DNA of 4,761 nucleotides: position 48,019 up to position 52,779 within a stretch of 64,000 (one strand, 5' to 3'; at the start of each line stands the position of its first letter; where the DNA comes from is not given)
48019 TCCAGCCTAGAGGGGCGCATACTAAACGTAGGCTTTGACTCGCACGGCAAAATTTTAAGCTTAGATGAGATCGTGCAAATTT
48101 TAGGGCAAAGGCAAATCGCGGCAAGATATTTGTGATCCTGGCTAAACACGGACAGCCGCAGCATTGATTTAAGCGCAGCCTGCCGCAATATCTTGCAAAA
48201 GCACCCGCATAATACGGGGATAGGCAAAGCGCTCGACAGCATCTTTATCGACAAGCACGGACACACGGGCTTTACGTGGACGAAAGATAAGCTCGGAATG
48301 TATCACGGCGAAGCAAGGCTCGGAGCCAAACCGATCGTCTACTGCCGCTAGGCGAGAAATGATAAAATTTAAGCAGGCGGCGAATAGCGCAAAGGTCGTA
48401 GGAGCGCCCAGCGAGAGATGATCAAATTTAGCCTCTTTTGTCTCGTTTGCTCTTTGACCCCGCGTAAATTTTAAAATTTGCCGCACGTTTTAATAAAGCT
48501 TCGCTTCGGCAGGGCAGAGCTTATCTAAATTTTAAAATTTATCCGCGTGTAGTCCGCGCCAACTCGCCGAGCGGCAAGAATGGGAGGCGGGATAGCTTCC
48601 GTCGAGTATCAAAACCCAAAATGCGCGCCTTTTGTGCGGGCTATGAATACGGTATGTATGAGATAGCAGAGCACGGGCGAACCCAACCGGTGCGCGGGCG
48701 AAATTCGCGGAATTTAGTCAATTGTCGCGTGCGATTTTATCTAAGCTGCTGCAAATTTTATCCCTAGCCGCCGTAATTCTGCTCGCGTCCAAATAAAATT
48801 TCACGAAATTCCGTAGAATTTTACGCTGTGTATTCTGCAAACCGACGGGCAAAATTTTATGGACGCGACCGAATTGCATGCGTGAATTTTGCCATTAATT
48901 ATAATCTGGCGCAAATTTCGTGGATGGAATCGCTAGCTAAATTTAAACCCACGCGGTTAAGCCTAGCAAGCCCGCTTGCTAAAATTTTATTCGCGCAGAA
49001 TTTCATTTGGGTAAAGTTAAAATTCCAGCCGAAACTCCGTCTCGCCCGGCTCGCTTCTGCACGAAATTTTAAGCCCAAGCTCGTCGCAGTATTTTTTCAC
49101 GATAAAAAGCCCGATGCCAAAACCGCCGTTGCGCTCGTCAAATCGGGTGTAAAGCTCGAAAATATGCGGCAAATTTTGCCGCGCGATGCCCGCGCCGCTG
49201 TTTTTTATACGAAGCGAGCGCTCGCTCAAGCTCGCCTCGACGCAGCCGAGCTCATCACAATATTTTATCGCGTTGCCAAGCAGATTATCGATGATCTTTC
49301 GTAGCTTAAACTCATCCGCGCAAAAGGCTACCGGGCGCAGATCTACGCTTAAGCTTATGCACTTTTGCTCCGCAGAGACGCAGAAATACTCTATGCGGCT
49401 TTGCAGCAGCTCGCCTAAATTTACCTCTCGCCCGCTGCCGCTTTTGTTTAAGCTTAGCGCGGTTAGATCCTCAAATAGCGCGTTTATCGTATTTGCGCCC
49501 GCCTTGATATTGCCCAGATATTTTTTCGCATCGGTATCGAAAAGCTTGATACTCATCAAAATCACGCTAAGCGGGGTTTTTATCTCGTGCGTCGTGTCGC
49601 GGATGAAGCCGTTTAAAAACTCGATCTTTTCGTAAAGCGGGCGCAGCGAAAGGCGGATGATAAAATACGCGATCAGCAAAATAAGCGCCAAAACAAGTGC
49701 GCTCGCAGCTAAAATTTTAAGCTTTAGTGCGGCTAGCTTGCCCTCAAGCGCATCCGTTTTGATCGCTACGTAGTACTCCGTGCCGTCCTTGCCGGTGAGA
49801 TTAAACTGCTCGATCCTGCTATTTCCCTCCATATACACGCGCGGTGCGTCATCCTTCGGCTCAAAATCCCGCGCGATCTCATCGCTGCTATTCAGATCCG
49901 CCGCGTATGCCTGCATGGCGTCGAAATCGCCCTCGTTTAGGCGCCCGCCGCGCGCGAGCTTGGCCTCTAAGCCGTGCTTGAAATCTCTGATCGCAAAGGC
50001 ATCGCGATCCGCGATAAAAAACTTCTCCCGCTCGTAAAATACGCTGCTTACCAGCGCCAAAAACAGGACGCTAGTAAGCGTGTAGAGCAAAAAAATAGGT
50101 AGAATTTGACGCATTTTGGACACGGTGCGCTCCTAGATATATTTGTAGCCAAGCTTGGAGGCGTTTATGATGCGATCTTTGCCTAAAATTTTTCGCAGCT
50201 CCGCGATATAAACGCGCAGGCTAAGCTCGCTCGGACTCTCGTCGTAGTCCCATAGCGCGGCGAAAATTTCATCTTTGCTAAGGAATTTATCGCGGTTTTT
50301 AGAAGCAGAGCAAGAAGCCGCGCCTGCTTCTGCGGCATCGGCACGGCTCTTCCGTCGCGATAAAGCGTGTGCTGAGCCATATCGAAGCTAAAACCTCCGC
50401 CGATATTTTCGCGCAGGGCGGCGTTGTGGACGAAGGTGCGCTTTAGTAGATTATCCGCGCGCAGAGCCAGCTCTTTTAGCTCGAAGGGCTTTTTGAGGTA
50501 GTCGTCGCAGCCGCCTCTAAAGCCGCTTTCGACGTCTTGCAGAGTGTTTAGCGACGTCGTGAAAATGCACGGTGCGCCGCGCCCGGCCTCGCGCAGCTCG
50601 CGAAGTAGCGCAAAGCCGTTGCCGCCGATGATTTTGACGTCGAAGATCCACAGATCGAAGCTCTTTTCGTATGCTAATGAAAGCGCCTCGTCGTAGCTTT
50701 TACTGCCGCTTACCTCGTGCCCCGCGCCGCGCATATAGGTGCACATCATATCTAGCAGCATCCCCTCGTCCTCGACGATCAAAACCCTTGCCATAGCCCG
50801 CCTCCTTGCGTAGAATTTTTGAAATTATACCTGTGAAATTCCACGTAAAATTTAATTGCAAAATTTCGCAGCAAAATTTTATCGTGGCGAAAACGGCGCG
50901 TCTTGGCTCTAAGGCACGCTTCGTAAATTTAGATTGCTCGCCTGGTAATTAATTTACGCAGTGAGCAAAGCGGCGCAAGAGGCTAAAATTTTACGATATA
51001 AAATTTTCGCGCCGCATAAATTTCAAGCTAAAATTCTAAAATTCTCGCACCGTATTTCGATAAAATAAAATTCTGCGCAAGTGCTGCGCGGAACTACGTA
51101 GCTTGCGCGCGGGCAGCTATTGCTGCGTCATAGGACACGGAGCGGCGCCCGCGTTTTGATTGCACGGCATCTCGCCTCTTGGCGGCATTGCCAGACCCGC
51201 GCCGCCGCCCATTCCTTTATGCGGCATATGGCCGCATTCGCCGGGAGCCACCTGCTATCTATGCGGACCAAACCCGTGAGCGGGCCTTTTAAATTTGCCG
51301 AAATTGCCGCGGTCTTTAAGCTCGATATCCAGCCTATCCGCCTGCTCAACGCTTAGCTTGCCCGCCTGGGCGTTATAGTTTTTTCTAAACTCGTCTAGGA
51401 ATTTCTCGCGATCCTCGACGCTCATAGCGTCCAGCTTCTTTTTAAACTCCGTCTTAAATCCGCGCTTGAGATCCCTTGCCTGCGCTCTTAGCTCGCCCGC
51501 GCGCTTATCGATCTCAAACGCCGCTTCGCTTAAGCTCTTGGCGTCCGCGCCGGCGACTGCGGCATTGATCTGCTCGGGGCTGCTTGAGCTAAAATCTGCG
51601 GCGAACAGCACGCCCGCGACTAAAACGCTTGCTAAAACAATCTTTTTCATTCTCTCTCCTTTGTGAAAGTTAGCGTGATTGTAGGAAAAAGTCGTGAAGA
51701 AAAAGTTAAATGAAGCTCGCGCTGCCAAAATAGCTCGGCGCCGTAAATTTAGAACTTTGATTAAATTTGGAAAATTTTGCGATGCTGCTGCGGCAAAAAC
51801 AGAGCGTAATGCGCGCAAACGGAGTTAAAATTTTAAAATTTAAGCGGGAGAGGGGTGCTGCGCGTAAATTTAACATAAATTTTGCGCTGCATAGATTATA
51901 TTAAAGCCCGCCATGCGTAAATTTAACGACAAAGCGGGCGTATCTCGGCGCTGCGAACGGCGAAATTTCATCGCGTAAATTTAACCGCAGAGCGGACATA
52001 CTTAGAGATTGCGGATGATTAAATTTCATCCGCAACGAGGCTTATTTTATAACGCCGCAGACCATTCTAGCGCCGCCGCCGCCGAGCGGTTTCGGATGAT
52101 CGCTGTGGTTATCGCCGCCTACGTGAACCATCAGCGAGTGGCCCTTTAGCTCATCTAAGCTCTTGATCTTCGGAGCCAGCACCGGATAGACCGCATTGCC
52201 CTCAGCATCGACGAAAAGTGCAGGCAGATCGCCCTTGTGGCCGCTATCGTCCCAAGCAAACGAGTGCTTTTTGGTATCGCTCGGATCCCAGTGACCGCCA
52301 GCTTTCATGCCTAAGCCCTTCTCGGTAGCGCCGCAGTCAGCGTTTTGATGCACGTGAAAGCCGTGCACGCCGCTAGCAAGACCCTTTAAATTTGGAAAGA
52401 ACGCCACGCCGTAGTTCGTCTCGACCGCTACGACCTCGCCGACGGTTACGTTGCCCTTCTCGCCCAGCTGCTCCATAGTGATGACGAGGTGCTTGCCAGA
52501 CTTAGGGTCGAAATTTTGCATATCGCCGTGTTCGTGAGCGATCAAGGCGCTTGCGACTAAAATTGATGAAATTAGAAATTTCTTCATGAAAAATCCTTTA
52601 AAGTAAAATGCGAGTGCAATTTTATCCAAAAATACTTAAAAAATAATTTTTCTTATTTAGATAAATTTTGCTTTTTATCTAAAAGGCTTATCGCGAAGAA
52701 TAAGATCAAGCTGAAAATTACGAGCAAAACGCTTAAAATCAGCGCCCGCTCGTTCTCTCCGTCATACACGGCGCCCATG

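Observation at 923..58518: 14-bp perfect palindrome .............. occurs at least 13 times, almost always outside coding sequence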

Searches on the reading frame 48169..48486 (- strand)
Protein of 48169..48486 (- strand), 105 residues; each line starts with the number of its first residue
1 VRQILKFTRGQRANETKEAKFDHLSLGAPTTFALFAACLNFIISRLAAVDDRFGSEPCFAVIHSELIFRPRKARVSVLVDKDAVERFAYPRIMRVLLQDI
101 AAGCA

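Call 11: search_protein_families(library=ncbifam, proteins=[window:48169-48486:-], max_evalue=0.00001)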
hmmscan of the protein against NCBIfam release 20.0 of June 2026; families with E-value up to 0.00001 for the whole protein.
window:48169-48486:- (105 aa): 0 families

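Call 42: search_protein_families(library=pfam, proteins=[window:48169-48486:-], max_evalue=0.001)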
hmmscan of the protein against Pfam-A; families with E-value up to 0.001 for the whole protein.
window:48169-48486:- (105 aa): 0 families

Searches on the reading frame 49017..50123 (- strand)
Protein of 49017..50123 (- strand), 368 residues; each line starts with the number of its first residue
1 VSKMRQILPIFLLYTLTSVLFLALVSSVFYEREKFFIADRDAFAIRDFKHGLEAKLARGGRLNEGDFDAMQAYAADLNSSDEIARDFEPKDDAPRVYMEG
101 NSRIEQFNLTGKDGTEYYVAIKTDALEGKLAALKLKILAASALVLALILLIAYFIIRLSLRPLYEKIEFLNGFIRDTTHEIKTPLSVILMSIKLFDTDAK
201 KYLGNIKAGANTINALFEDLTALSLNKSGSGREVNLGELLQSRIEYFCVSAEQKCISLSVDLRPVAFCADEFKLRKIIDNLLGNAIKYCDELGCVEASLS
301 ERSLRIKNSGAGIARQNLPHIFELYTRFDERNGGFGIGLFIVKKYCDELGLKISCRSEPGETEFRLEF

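Call 11: search_protein_families(library=ncbifam, proteins=[window:49017-50123:-], max_evalue=0.00001)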
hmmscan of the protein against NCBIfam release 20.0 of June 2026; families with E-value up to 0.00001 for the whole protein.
window:49017-50123:- (368 aa): 54 families (the best 25 are shown)
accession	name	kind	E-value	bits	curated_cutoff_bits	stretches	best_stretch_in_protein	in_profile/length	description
NF052314.1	T9SS_HK_PorY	subfamily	7.6e-26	91.1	350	1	172-368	213-418/418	PorY family sensor histidine kinase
NF046044.1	PnpS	equivalog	3.2e-25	89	400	1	172-365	172-386/390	two-component system histidine kinase PnpS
NF041735.1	hist_kin_RppB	equivalog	6.2e-23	81.3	400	1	125-361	171-429/438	two-component system sensor histidine kinase RppB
TIGR01386.1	cztS_silS_copS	subfamily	2.1e-22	79.7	292.55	1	173-368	244-456/457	heavy metal sensor histidine kinase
TIGR02966.1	phoR_proteo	equivalog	4.2e-22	78.6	334.2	1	172-367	116-332/333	phosphate regulon sensor histidine kinase PhoR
NF047874.1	MASE3_PAS_HK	subfamily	7.7e-19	67.9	560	1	269-367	515-622/655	MASE3 domain-containing sensor histidine kinase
NF008312.0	PRK11100.1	equivalog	9.1e-19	67.6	356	1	168-356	254-459/477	two-component system sensor histidine kinase CreC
TIGR02956.1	TMAO_torS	equivalog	5.9e-18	64.4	676.5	1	176-361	470-672/967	TMAO reductase system sensor histidine kinase/response regulator TorS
NF012163.2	BaeS_SmeS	equivalog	4.7e-17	62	500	1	172-354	242-441/457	sensor histidine kinase efflux regulator BaeS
NF007898.0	PRK10604.1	equivalog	4.9e-17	62.2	478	1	174-366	216-419/433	two-component system sensor histidine kinase RstB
NF038389.1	ArsS_fam_HK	equivalog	5.1e-17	62.4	250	1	173-365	209-401/403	ArsS family sensor histidine kinase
NF008302.0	PRK11091.1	equivalog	8.6e-17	60.6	838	1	173-361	286-495/779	aerobic respiration two-component sensor histidine kinase ArcB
NF033092.0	HK_WalK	equivalog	1.1e-16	60.6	725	1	173-361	375-584/594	cell wall metabolism sensor histidine kinase WalK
NF007664.1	PRK10337.1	equivalog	2.9e-16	59.2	475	1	173-355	233-428/442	quorum sensing histidine kinase QseC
NF033091.0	HK_VanS_ACDEFG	equivalog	5.2e-16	58.6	400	1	176-367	80-291/293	vancomycin resistance histidine kinase VanS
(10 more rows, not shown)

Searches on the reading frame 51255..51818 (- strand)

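Call 11: search_protein_families(library=ncbifam, proteins=[window:51255-51818:-], max_evalue=0.00001)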
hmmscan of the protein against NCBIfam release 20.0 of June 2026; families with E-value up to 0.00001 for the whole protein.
window:51255-51818:- (187 aa): 0 families

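Call 42: search_protein_families(library=pfam, proteins=[window:51255-51818:-], max_evalue=0.001)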
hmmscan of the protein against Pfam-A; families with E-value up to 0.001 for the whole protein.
window:51255-51818:- (187 aa): 1 family
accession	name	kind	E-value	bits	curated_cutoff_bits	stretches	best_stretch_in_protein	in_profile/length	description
PF06518.16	DUF1104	-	6.1e-09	36.5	25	1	75-159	1-86/92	Protein of unknown function (DUF1104)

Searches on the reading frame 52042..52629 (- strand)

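Call 11: search_protein_families(library=ncbifam, proteins=[window:52042-52629:-], max_evalue=0.00001)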
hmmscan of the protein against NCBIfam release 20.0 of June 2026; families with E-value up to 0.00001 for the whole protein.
window:52042-52629:- (195 aa): 2 families
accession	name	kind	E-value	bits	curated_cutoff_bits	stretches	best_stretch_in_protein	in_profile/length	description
NF007628.1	PRK10290.1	equivalog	4e-44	150.6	165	1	61-194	36-172/172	superoxide dismutase [Cu-Zn] SodC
NF047632.1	SodCCaul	equivalog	4e-17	62.3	250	1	56-195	31-173/173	superoxide dismutase[Cu-Zn]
